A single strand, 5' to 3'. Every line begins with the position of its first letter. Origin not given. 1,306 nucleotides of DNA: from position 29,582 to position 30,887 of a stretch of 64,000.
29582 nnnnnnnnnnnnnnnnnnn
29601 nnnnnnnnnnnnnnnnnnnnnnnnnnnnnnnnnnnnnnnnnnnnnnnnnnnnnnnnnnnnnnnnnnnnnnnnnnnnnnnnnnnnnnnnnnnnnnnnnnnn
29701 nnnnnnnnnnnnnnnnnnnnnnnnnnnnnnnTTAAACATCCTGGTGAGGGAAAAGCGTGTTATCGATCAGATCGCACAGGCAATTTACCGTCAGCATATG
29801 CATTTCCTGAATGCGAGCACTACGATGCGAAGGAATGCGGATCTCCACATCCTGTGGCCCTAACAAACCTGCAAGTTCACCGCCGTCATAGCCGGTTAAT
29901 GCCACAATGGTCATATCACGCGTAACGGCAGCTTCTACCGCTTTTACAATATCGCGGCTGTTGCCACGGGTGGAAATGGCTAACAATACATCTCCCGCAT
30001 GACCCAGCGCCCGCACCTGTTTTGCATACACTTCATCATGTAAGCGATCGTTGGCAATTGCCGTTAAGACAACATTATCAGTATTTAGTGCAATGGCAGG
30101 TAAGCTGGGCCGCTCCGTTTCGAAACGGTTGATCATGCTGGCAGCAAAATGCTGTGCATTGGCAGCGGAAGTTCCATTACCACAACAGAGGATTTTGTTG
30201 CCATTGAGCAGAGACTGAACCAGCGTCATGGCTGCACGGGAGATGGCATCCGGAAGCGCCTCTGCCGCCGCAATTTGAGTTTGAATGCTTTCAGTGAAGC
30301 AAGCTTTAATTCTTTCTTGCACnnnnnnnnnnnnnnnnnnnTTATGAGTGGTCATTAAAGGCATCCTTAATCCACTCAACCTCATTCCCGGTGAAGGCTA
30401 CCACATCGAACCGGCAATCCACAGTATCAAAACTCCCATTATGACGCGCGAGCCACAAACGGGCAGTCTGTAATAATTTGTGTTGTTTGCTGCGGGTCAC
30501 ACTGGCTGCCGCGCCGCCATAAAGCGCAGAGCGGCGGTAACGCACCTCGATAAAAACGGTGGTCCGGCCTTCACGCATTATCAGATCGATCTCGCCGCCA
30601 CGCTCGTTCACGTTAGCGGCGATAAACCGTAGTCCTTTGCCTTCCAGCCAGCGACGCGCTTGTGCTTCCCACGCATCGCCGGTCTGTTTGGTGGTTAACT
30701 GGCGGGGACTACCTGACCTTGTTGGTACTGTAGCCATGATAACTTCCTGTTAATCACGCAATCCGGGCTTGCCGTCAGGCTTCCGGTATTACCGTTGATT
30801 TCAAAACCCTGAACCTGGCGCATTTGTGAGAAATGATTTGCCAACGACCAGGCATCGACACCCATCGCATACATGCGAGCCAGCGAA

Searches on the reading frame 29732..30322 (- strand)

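Call 4: search_protein_families(proteins=[window:29732-30322:-], library=ncbifam)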
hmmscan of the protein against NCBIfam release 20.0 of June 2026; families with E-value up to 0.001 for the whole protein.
window:29732-30322:- (196 aa): 12 families
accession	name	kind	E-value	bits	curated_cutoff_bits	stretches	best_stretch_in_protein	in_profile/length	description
NF008138.0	PRK10886.1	equivalog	7.4e-134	443.5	352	1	1-195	1-195/196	DnaA initiator-associating protein DiaA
NF010546.0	PRK13936.1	equivalog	2.8e-83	278.5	276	1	1-194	3-196/197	phosphoheptose isomerase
TIGR00441.1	gmhA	equivalog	8.8e-51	172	209.45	1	33-187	3-154/154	D-sedoheptulose 7-phosphate isomerase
NF001628.0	PRK00414.1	equivalog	2.7e-43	147.9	265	1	16-188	19-188/192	D-sedoheptulose 7-phosphate isomerase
NF010547.0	PRK13938.1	equivalog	4.2e-34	117.9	320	1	12-192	16-193/196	D-sedoheptulose 7-phosphate isomerase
TIGR03127.2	RuMP_HxlB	equivalog_domain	4.2e-06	26.8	160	1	108-169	71-129/178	6-phospho-3-hexuloisomerase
NF041755.1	RuMP_HxlAB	equivalog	5.6e-06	25.5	500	1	108-178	287-355/391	bifunctional 3-hexulose-6-phosphate synthase/6-phospho-3-hexuloisomerase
NF008590.0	PRK11557.1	equivalog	9.2e-05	22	355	0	84-147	157-217/282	MurR/RpiR family transcriptional regulator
NF040776.2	AlsR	equivalog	0.00022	20.2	400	1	104-153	171-220/279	transcriptional repressor AlsR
NF003915.0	PRK05441.1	subfamily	0.00029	19.9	168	1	9-149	30-171/300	N-acetylmuramic acid 6-phosphate etherase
NF008458.0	PRK11337.1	equivalog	0.00042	19.4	378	1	105-151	184-230/293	MurR/RpiR family transcriptional regulator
NF002805.0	PRK02947.1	subfamily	0.00065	18.9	135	0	15-144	13-142/247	sugar isomerase domain-containing protein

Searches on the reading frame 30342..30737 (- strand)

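Call 4: search_protein_families(proteins=[window:30342-30737:-], library=ncbifam)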
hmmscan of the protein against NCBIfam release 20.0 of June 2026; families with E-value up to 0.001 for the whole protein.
window:30342-30737:- (131 aa): 21 families
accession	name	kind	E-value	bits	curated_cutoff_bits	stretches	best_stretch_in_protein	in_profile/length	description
TIGR00252.1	TIGR00252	hypoth_equivalog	4.1e-60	201.1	69.05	1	10-131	3-123/123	YraN family protein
NF009150.0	PRK12497.1-3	equivalog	8.7e-43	145.2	81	1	15-128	4-118/118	YraN family protein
NF011278.0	PRK14685.1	equivalog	1.2e-25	90.6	343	1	15-127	40-155/177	hypothetical protein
NF009154.0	PRK12497.3-3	equivalog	2.5e-25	88.9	109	1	17-117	10-108/123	YraN family protein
NF011279.0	PRK14687.1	equivalog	6.1e-24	84.8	212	1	17-118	30-135/173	hypothetical protein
NF011277.0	PRK14684.1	equivalog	5.1e-23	81.4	199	1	16-127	5-116/120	hypothetical protein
NF011268.0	PRK14675.1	equivalog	2.8e-22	79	180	1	13-128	6-124/127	hypothetical protein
NF011274.0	PRK14681.1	equivalog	3.2e-22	79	207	1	12-116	38-143/158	hypothetical protein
NF011275.0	PRK14682.1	equivalog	8.9e-22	77.6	203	1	16-127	3-114/117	hypothetical protein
NF011273.0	PRK14680.1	equivalog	2.6e-20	72.7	199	1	17-127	6-118/134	hypothetical protein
NF011267.0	PRK14674.1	equivalog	4.6e-19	68.8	232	1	14-116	2-103/133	hypothetical protein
NF009151.0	PRK12497.1-5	equivalog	1.1e-18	67.7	124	1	11-127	8-122/126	YraN family protein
NF011271.0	PRK14678.1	equivalog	6.5e-18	64.9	172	1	17-118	6-103/120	hypothetical protein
NF009153.0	PRK12497.3-1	equivalog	2.6e-15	56.7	171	1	14-114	7-107/125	YraN family protein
NF011280.0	PRK14688.1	equivalog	4.3e-15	55.8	230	1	16-116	5-103/121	hypothetical protein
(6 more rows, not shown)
